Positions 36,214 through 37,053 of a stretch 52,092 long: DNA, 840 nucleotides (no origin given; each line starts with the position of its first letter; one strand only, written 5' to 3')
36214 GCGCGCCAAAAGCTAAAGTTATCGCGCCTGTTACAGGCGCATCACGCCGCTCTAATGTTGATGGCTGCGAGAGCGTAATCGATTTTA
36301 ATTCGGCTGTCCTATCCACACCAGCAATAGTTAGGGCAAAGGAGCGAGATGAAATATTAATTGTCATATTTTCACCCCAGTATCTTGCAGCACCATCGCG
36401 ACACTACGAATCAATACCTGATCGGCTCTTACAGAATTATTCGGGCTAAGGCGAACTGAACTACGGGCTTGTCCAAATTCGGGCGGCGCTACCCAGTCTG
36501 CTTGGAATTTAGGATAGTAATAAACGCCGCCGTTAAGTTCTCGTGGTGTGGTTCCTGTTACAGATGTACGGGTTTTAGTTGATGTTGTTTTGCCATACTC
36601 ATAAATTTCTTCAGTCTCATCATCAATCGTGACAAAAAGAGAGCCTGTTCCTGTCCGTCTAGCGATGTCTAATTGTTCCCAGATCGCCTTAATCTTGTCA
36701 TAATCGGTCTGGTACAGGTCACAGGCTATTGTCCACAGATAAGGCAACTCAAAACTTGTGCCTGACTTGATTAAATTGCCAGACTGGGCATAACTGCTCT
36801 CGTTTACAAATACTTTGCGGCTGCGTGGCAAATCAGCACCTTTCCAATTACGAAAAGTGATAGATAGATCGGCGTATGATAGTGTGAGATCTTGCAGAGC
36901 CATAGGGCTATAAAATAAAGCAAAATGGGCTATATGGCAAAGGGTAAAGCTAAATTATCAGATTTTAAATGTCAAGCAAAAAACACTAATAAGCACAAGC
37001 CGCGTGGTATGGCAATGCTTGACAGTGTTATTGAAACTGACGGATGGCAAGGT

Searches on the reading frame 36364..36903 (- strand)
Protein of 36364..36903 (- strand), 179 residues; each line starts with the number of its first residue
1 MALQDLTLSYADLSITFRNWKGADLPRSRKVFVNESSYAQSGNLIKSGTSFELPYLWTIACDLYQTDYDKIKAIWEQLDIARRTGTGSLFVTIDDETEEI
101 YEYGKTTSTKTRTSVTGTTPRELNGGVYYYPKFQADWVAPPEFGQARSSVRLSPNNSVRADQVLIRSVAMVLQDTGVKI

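Call 9: search_protein_families(library=phrogs, proteins=[window:36364-36903:-], max_evalue=0.001)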
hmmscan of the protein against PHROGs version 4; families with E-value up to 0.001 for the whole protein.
window:36364-36903:- (179 aa): 0 families

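Call 26: find_related_loci(query=window:36364-36903:-, collection=viral_contigs, flank=3000)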
Query window:36364-36903:- (179 aa) in viral_contigs; peptide patterns used: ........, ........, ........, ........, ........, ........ (x = any residue, [..] = any of these).
11 stretches matched a pattern; 6 encode a relative of the query (tblastn E <= 1e-3); 6 distinct loci.
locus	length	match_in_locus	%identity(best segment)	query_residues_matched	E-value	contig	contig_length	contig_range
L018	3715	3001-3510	70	1-179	2e-80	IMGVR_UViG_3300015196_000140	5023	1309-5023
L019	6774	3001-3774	83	1-179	4e-46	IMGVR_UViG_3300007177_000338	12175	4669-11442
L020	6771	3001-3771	79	1-179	2e-45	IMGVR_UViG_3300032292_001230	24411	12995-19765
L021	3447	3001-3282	68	1-94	2e-42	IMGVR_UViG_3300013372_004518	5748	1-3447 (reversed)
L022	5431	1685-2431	65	1-179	2e-35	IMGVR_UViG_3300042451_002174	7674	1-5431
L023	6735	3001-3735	48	5-179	9e-35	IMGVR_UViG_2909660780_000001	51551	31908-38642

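Call 34: search_protein_families(library=pfam, proteins=[window:36364-36903:-], max_evalue=0.01)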
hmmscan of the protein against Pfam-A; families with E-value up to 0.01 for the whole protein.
window:36364-36903:- (179 aa): 0 families

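Call 56: find_encoding_contigs(protein=window:36364-36903:-, flank=3000, max_places=8)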
Protein window:36364-36903:- (179 aa): no gene with exactly this product is on record in the collection.
